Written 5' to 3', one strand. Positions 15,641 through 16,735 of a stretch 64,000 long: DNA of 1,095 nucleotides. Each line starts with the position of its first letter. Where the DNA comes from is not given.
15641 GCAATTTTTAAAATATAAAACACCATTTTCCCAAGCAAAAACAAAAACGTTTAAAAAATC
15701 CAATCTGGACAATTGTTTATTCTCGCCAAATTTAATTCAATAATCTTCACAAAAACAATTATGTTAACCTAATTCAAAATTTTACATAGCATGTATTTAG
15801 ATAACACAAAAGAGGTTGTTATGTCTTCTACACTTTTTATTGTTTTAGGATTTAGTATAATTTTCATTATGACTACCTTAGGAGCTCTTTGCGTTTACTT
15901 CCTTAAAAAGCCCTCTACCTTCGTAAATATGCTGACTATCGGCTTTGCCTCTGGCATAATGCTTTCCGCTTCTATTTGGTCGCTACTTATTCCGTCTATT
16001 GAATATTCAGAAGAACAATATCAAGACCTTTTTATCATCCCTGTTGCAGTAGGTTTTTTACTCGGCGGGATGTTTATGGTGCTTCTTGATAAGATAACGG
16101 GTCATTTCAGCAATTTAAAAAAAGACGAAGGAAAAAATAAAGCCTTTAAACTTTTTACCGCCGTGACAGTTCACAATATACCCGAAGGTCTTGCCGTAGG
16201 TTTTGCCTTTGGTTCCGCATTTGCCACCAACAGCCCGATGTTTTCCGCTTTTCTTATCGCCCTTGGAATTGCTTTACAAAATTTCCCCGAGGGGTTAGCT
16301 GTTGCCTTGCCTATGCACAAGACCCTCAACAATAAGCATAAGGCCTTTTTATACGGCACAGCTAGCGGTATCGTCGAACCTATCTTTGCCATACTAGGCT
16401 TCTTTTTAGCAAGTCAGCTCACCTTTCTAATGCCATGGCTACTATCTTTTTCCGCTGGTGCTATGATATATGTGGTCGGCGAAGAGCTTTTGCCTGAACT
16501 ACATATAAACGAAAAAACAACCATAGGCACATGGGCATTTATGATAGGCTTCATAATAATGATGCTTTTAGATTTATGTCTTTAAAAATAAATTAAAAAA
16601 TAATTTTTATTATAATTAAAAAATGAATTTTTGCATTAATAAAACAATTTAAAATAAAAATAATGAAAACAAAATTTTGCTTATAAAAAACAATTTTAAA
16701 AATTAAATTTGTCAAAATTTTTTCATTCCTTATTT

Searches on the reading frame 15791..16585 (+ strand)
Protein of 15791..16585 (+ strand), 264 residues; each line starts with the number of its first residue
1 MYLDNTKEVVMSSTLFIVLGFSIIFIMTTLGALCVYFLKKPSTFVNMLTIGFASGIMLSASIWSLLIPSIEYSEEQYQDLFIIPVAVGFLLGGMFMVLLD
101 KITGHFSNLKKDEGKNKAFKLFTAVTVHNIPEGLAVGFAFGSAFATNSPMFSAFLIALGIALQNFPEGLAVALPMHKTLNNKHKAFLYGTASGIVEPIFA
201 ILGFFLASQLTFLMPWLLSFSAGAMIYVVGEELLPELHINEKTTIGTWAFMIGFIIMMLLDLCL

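Call 8: search_protein_families(library=ncbifam, proteins=[window:15791-16585:+])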
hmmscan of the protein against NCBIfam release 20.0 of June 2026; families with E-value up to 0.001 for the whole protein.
window:15791-16585:+ (264 aa): 1 family
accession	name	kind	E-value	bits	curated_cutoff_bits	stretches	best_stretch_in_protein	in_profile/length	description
NF003243.0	PRK04201.1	equivalog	1.3e-32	113.1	252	1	26-259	17-260/266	zinc transporter ZupT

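Call 10: find_encoding_contigs(protein=window:15791-16585:+, flank=10000, max_places=6)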
Protein window:15791-16585:+ (264 aa): 5 contigs read that carry it; 5 places shown.
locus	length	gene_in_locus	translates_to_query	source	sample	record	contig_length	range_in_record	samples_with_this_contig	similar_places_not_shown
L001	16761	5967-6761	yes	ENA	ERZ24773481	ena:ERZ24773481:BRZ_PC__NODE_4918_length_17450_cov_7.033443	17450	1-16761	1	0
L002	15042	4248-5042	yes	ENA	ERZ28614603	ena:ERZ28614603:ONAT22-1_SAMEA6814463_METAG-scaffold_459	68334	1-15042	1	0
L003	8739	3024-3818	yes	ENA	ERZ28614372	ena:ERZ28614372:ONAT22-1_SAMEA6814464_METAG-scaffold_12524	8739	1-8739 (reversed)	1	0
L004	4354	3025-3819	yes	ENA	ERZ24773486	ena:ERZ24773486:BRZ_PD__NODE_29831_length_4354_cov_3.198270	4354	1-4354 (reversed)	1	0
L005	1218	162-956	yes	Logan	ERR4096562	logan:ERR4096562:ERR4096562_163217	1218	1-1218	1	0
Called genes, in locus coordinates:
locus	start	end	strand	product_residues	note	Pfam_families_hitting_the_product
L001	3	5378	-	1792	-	?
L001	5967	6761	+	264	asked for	PF02535:Zip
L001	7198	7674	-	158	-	PF01841:Transglut_core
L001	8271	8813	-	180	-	PF00210:Ferritin (faint), PF02915:Rubrerythrin, PF21349:RUBY_RBDX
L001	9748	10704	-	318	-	PF02195:ParB_N, PF13411:MerR_1 (faint), PF17762:HTH_ParB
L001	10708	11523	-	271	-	PF00142:Fer4_NifH, PF01656:CbiA, PF02374:ArsA_ATPase (weak), PF06564:CBP_BcsQ, PF09140:MipZ (weak), PF10609:ParA, PF13614:AAA_31, PF09140:MipZ (weak)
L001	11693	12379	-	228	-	PF02527:GidB, PF13847:Methyltransf_31 (weak)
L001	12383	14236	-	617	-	PF01134:GIDA, PF07992:Pyr_redox_2 (weak), PF21680:GIDA_C_1st, PF13932:SAM_GIDA_C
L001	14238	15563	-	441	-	PF10396:TrmE_N, PF00350:Dynamin_N (faint), PF12631:MnmE_helical, PF00009:GTP_EFTU (weak), PF01926:MMR_HSR1, PF02421:FeoB_N, PF04548:AIG1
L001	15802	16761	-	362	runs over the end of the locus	PF02463:SMC_N, PF13175:AAA_15, PF13476:AAA_23, PF13304:AAA_21 (faint)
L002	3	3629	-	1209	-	?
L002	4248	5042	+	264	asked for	PF02535:Zip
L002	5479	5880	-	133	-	PF01841:Transglut_core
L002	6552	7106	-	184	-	PF00210:Ferritin (faint), PF02915:Rubrerythrin, PF21349:RUBY_RBDX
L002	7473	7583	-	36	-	-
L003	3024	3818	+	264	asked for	PF02535:Zip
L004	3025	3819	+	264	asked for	PF02535:Zip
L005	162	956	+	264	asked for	PF02535:Zip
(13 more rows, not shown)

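Call 19: find_homologous_proteins(query=window:15791-16585:+, max_evalue=1e-30)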
Query window:15791-16585:+ (264 aa): 6623 proteins with E <= 1e-30 among 8000 candidates; the best 120 are listed.
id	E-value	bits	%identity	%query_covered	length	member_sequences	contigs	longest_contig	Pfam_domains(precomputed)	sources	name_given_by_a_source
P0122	6.2e-159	545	96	100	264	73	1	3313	PF02535.29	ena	-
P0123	2.8e-143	494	89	96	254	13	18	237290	PF02535.29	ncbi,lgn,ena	-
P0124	1.2e-140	485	89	96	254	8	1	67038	PF02535.29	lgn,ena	-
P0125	8.4e-139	479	87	96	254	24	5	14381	PF02535.29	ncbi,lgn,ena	-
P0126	8.4e-139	479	94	94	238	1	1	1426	PF02535.29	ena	-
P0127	4.9e-138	477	88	96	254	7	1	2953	PF02535.29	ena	-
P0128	5.9e-137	473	84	99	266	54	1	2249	PF02535.29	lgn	-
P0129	5.7e-136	470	87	96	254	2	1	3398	PF02535.29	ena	-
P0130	8.8e-136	469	85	96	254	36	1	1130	PF02535.29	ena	-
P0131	4.7e-130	451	81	96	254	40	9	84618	PF02535.29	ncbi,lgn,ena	-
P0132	3.8e-129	448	82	91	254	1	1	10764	PF02535.29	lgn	-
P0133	5.3e-129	447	83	96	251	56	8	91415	PF02535.29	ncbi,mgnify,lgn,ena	mgnify:FL=1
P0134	1.6e-128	446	82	91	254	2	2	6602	PF02535.29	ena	-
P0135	5.1e-127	441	82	96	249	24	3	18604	PF02535.29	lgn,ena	-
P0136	3.2e-125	435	80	96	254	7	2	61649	PF02535.29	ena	-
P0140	5.6e-121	421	75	98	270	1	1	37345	PF02535.29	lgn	-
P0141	8.7e-121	420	82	90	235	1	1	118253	PF02535.29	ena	-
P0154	1.8e-92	327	58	99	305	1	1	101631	PF02535.29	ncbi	-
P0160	3.2e-91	323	60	96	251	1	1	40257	PF02535.29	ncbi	ncbi:MAG: ZIP family metal transporter [Candidatus Caccovivens sp.]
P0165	1.3e-90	321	63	96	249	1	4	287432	PF02535.29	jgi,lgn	-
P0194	5.6e-86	306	55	96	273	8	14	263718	PF02535.29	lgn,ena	-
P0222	2.3e-81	291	56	96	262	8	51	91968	PF02535.29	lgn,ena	-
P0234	1.1e-80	289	59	90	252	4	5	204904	PF02535.29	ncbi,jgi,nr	ncbi:MAG: ZIP family metal transporter [Clostridiales bacterium]|nr:ZIP family metal transporter [Cl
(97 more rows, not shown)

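Call 20: find_encoding_contigs(protein=P0123, flank=10000, max_places=8)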
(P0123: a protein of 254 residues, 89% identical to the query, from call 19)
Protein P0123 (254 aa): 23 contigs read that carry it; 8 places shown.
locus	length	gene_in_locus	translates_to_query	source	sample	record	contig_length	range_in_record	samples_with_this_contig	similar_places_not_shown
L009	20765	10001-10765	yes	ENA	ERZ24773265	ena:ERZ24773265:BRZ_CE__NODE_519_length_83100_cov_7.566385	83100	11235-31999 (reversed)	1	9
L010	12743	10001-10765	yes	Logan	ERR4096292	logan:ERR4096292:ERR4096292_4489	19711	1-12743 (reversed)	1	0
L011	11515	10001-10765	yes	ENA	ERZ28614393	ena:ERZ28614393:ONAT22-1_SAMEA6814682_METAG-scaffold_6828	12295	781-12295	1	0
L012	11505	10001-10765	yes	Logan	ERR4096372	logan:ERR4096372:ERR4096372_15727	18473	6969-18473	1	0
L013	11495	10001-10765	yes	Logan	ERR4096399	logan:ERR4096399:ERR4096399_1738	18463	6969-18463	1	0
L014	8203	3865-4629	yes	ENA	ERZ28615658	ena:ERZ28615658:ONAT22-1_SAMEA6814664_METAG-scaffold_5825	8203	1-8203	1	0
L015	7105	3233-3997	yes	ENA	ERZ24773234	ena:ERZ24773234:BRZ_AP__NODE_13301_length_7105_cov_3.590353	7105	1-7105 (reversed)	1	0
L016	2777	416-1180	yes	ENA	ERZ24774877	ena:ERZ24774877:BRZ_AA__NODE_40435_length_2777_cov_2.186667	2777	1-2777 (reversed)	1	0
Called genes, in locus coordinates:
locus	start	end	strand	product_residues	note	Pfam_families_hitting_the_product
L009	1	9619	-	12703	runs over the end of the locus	-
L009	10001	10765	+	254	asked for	PF02535:Zip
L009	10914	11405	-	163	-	PF13248:Zn_ribbon_3 (faint), PF12773:DZR, PF13240:Zn_Ribbon_1 (weak)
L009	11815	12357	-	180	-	PF00210:Ferritin (faint), PF02915:Rubrerythrin, PF21349:RUBY_RBDX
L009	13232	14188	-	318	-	PF02195:ParB_N, PF13411:MerR_1 (faint), PF17762:HTH_ParB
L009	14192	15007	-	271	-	PF00142:Fer4_NifH, PF01656:CbiA, PF02374:ArsA_ATPase (weak), PF06564:CBP_BcsQ, PF09140:MipZ (weak), PF10609:ParA, PF13614:AAA_31, PF09140:MipZ (weak)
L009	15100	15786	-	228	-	PF02527:GidB, PF05175:MTS (weak), PF13847:Methyltransf_31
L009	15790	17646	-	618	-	PF01134:GIDA, PF07992:Pyr_redox_2, PF12831:FAD_oxidored (faint), PF13738:Pyr_redox_3 (faint), PF21680:GIDA_C_1st, PF13932:SAM_GIDA_C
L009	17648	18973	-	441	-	PF10396:TrmE_N, PF12631:MnmE_helical, PF00009:GTP_EFTU (faint), PF00350:Dynamin_N (faint), PF01926:MMR_HSR1, PF02421:FeoB_N, PF04548:AIG1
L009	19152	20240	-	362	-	PF02463:SMC_N, PF13175:AAA_15, PF13476:AAA_23, PF13304:AAA_21 (faint)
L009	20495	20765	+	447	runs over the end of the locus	PF11638:DnaA_N, PF00308:Bac_DnaA, PF00004:AAA (weak), PF08299:Bac_DnaA_C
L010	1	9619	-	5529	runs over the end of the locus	?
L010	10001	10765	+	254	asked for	PF02535:Zip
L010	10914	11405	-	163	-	PF13248:Zn_ribbon_3 (faint), PF12773:DZR, PF13240:Zn_Ribbon_1 (weak)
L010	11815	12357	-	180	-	PF00210:Ferritin (faint), PF02915:Rubrerythrin, PF21349:RUBY_RBDX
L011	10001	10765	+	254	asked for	PF02535:Zip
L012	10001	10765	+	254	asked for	PF02535:Zip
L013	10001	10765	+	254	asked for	PF02535:Zip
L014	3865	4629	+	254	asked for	PF02535:Zip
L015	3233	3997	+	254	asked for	PF02535:Zip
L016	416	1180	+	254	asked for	PF02535:Zip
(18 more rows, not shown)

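Call 27: find_encoding_contigs(protein=P0133, flank=10000, max_places=2)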
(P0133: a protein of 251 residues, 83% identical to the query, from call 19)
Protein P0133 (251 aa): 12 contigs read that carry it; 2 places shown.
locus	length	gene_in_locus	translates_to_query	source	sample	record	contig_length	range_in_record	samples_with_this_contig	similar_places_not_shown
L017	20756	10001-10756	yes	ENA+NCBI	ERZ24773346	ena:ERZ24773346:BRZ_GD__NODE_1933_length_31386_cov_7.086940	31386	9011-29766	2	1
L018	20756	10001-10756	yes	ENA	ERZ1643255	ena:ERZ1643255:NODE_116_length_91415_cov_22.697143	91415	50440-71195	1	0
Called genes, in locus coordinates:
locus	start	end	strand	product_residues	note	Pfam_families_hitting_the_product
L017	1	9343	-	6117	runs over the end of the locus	?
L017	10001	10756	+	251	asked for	PF02535:Zip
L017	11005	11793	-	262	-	PF00753:Lactamase_B, PF13483:Lactamase_B_3, PF23023:Anti-Pycsar_Apyc1 (faint), PF12706:Lactamase_B_2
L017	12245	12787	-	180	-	PF00210:Ferritin (faint), PF02915:Rubrerythrin, PF21349:RUBY_RBDX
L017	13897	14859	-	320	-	PF02195:ParB_N, PF13411:MerR_1 (faint), PF17762:HTH_ParB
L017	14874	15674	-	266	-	PF00142:Fer4_NifH, PF01656:CbiA, PF02374:ArsA_ATPase (weak), PF06564:CBP_BcsQ, PF09140:MipZ (weak), PF10609:ParA, PF13614:AAA_31, PF09140:MipZ (weak)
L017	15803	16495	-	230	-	PF02527:GidB, PF13847:Methyltransf_31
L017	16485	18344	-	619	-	PF01134:GIDA, PF07992:Pyr_redox_2 (weak), PF21680:GIDA_C_1st, PF13932:SAM_GIDA_C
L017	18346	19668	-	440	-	PF10396:TrmE_N, PF00350:Dynamin_N (faint), PF12631:MnmE_helical, PF00009:GTP_EFTU (faint), PF01926:MMR_HSR1, PF02421:FeoB_N, PF04548:AIG1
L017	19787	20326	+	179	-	-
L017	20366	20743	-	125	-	PF06397:Desulfoferrod_N (weak), PF01880:Desulfoferrodox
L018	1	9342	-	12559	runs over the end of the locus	-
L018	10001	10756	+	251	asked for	PF02535:Zip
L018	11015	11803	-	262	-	PF00753:Lactamase_B, PF13483:Lactamase_B_3, PF23023:Anti-Pycsar_Apyc1 (faint), PF12706:Lactamase_B_2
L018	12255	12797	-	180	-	PF00210:Ferritin (faint), PF02915:Rubrerythrin, PF21349:RUBY_RBDX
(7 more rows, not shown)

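Call 28: find_encoding_contigs(protein=P0141, flank=10000, max_places=2)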
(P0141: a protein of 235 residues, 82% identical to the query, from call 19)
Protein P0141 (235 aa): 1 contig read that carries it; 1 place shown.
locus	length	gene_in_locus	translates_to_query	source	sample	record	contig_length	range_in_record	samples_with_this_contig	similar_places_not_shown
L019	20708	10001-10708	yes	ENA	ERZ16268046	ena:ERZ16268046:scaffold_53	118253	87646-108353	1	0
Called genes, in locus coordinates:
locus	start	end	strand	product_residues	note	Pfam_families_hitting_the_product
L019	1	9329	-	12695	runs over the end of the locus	-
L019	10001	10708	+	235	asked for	PF02535:Zip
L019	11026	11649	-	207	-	PF01841:Transglut_core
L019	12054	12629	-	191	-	PF00210:Ferritin (faint), PF02915:Rubrerythrin, PF21349:RUBY_RBDX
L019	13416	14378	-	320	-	PF02195:ParB_N, PF17762:HTH_ParB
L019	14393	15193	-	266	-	PF00142:Fer4_NifH, PF01656:CbiA, PF02374:ArsA_ATPase (weak), PF06564:CBP_BcsQ, PF09140:MipZ (weak), PF10609:ParA, PF13614:AAA_31, PF09140:MipZ (weak)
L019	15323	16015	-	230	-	PF02527:GidB, PF13847:Methyltransf_31 (weak)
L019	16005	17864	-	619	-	PF01134:GIDA, PF01266:DAO (faint), PF07992:Pyr_redox_2 (weak), PF21680:GIDA_C_1st, PF13932:SAM_GIDA_C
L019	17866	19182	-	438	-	PF10396:TrmE_N, PF00350:Dynamin_N (faint), PF12631:MnmE_helical, PF00009:GTP_EFTU (faint), PF01926:MMR_HSR1, PF02421:FeoB_N, PF04548:AIG1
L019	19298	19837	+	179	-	-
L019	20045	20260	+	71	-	PF13560:HTH_31, PF12844:HTH_19, PF01381:HTH_3, PF13443:HTH_26 (weak)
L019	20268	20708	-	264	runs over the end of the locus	PF14808:TMEM164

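Call 29: find_encoding_contigs(protein=P0165, flank=10000, max_places=2)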
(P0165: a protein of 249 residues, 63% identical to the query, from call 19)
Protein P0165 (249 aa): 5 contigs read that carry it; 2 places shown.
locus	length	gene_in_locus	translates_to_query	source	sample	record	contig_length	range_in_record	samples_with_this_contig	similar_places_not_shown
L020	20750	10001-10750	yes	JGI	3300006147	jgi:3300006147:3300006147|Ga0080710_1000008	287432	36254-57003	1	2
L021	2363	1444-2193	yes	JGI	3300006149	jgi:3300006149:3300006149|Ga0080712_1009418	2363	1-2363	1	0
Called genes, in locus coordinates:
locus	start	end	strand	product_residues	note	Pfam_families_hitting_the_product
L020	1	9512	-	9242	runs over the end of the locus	-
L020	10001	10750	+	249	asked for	PF02535:Zip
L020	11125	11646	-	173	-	PF00692:dUTPase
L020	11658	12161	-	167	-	PF13353:Fer4_12, PF04055:Radical_SAM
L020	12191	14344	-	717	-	PF03477:ATP-cone, PF13597:NRDD, PF01228:Gly_radical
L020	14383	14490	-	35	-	-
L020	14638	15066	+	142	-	PF08769:Spo0A_C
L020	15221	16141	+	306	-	PF00701:DHDPS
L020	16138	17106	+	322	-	PF00696:AA_kinase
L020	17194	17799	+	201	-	PF13328:HD_4, PF01966:HD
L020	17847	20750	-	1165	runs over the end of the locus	PF17291:M60-like_N, PF13402:Peptidase_M60, PF00754:F5_F8_type_C (faint)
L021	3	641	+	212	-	?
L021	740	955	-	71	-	-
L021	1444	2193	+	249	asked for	PF02535:Zip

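Call 59: find_encoding_contigs(protein=P0140, flank=10000, max_places=2)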
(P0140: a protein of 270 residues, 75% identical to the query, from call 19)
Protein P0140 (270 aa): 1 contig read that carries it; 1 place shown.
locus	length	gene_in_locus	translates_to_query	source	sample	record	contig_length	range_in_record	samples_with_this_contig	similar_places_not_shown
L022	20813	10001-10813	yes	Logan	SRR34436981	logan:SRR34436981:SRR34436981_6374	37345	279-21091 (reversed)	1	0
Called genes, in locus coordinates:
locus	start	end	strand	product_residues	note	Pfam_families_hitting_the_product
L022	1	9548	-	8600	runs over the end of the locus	?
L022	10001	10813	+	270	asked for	PF02535:Zip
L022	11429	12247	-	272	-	PF14804:Jag_N, PF01424:R3H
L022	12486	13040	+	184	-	PF02224:Cytidylate_kin (faint), PF13189:Cytidylate_kin2, PF13207:AAA_17, PF13238:AAA_18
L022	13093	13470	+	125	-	PF06397:Desulfoferrod_N (weak), PF01880:Desulfoferrodox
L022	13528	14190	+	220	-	-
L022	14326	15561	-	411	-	PF03372:Exo_endo_phos (weak)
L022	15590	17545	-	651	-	PF09972:DUF2207, PF20990:DUF2207_C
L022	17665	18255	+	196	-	PF00265:TK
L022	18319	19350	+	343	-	PF01520:Amidase_3, PF01471:PG_binding_1, PF09374:PG_binding_3 (faint), PF01471:PG_binding_1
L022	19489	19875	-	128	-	PF08769:Spo0A_C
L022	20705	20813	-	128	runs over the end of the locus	?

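Call 60: find_encoding_contigs(protein=P0160, flank=10000, max_places=2)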
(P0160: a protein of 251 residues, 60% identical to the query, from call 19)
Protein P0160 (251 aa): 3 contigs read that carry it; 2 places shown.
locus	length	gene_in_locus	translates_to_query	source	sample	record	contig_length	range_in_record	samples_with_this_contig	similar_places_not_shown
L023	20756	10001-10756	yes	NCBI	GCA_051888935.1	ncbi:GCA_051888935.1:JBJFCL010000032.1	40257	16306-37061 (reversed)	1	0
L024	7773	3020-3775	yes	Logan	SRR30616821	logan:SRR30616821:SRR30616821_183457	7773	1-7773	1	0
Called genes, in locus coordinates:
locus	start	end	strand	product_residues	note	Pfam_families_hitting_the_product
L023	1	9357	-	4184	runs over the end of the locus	PF09479:Flg_new, PF18998:Flg_new_2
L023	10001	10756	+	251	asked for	PF02535:Zip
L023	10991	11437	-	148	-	PF00692:dUTPase, PF22769:DCD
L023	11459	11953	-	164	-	PF13353:Fer4_12, PF04055:Radical_SAM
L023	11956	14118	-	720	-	PF03477:ATP-cone, PF13597:NRDD, PF01228:Gly_radical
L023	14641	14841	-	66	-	-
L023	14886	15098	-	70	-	-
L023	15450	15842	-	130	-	PF06397:Desulfoferrod_N (weak), PF01880:Desulfoferrodox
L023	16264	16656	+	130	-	PF08769:Spo0A_C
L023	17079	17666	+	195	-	PF10688:Imp-YgjV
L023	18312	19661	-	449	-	PF10688:Imp-YgjV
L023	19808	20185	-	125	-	PF08769:Spo0A_C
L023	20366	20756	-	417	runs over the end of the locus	PF06838:Met_gamma_lyase, PF01053:Cys_Met_Meta_PP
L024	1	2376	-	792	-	?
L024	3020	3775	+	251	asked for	PF02535:Zip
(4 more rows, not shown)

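Call 74: find_encoding_contigs(protein=P0131, flank=10000, max_places=1)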
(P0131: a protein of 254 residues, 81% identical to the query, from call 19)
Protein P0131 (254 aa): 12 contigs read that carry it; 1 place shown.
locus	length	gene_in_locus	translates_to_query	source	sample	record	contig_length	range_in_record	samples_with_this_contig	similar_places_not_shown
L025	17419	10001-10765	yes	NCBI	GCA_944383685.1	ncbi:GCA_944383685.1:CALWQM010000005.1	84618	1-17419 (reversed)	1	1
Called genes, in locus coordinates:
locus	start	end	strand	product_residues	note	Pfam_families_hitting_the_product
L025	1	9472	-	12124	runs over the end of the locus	-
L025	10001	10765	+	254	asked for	PF02535:Zip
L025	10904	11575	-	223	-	PF04973:NMN_transporter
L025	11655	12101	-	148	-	PF00583:Acetyltransf_1, PF13673:Acetyltransf_10, PF13508:Acetyltransf_7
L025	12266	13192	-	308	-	-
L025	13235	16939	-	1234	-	PF01637:ATPase_2 (weak), PF20720:nSTAND3 (weak), PF25199:nSTAND_NTPase5 (weak), PF13173:AAA_14 (weak)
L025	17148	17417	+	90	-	?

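Call 75: find_encoding_contigs(protein=P0154, flank=10000, max_places=1)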
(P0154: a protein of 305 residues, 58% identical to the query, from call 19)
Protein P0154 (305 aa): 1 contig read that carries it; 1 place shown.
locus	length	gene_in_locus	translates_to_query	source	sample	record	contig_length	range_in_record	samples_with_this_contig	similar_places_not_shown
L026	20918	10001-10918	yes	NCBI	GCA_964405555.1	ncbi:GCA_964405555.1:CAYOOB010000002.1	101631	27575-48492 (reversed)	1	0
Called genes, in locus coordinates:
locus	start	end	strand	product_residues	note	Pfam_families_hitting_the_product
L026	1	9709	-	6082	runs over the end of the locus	-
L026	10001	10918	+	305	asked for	PF02535:Zip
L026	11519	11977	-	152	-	PF00692:dUTPase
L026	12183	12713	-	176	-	PF13353:Fer4_12, PF04055:Radical_SAM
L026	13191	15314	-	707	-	PF03477:ATP-cone, PF13597:NRDD, PF01228:Gly_radical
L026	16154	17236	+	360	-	PF00438:S-AdoMet_synt_N, PF02772:S-AdoMet_synt_M, PF02773:S-AdoMet_synt_C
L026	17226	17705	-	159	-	-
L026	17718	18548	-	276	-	-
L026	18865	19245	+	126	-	PF01022:HTH_5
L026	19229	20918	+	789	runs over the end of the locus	PF00403:HMA (weak), PF00122:E1-E2_ATPase, PF00702:Hydrolase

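Call 76: find_encoding_contigs(protein=P0194, flank=10000, max_places=1)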
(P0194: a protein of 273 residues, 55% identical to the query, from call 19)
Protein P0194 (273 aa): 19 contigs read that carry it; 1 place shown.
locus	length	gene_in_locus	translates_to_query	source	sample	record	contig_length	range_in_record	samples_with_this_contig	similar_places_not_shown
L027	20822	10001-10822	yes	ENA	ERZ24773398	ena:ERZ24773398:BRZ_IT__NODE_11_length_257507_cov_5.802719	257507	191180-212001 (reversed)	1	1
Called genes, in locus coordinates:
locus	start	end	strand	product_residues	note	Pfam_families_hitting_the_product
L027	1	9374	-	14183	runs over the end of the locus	-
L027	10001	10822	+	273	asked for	PF02535:Zip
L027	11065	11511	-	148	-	PF00692:dUTPase, PF22769:DCD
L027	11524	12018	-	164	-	PF13353:Fer4_12, PF04055:Radical_SAM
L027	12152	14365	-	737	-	PF03477:ATP-cone, PF13597:NRDD, PF01228:Gly_radical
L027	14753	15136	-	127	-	PF01880:Desulfoferrodox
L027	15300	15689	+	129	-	PF08769:Spo0A_C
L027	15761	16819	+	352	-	-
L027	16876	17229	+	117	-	-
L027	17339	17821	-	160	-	PF00583:Acetyltransf_1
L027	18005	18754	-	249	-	PF14808:TMEM164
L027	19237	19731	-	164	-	-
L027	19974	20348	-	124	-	PF04266:ASCH (weak)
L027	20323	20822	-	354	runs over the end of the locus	-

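Call 80: find_encoding_contigs(protein=P0234, flank=10000, max_places=1)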
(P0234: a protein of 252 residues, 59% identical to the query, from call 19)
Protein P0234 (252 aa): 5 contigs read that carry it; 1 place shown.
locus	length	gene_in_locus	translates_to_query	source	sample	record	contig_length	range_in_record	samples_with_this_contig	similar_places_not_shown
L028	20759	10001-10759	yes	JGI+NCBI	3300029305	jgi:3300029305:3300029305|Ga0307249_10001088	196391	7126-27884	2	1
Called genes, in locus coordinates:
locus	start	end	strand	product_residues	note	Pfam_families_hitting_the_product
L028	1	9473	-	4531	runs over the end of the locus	PF09479:Flg_new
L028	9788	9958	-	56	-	-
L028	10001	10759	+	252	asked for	PF02535:Zip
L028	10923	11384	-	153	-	PF00692:dUTPase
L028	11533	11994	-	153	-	-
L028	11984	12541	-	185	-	-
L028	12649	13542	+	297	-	PF00701:DHDPS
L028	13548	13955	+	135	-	PF01844:HNH (weak)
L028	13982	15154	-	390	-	PF00753:Lactamase_B (weak), PF23023:Anti-Pycsar_Apyc1 (weak)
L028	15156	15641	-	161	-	-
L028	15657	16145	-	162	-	PF13240:Zn_Ribbon_1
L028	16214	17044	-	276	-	PF21686:LigD_Prim-Pol, PF01896:DNA_primase_S (weak)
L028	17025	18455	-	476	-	PF13298:LigD_N, PF01068:DNA_ligase_A_M, PF01331:mRNA_cap_enzyme (faint), PF04679:DNA_ligase_A_C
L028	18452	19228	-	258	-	PF02735:Ku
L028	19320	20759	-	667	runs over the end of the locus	PF01136:Peptidase_U32, PF12392:DUF3656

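Call 81: find_encoding_contigs(protein=P0222, flank=10000, max_places=1)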
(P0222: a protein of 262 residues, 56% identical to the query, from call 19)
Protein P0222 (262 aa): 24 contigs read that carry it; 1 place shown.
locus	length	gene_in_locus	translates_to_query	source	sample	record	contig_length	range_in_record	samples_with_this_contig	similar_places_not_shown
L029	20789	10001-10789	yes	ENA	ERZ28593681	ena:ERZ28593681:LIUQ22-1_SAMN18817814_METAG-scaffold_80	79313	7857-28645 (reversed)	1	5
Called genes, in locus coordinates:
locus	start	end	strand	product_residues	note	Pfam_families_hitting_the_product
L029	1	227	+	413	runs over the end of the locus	PF00155:Aminotran_1_2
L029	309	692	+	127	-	PF02620:YceD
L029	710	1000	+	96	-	PF01783:Ribosomal_L32p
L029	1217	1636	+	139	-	PF02381:MraZ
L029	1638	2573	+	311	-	PF01795:Methyltransf_5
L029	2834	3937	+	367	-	PF02608:Bmp, PF13407:Peripla_BP_4 (weak)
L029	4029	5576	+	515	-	PF00005:ABC_tran, PF13304:AAA_21 (faint), PF00005:ABC_tran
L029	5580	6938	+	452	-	PF02653:BPD_transp_2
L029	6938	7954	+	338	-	PF02653:BPD_transp_2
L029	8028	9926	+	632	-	PF03717:PBP_dimer, PF00905:Transpeptidase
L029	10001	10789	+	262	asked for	PF02535:Zip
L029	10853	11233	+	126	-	PF01880:Desulfoferrodox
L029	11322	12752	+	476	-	PF08245:Mur_ligase_M, PF02875:Mur_ligase_C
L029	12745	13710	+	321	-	PF10555:MraY_sig1 (weak), PF00953:Glycos_transf_4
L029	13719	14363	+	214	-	PF08245:Mur_ligase_M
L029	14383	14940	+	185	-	PF02875:Mur_ligase_C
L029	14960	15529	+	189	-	PF01467:CTP_transf_like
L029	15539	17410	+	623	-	PF00795:CN_hydrolase, PF02540:NAD_synthase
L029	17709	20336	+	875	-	PF00133:tRNA-synt_1, PF09334:tRNA-synt_1g, PF13603:tRNA-synt_1_2 (weak), PF09334:tRNA-synt_1g, PF08264:Anticodon_1, PF10458:Val_tRNA-synt_C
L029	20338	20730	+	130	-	-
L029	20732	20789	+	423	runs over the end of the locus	PF08245:Mur_ligase_M, PF02875:Mur_ligase_C, PF27239:FOL3_C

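Call 82: find_related_loci(query=L028:3-902:-, collection=metagenome_contigs, flank=10000)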
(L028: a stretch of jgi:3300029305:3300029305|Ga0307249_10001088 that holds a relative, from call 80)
Query L028:3-902:- (300 aa) in metagenome_contigs; peptide patterns used: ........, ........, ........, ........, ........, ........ (x = any residue, [..] = any of these).
164 stretches matched a pattern, but none encodes a relative of the query by tblastn (E <= 1e-3).
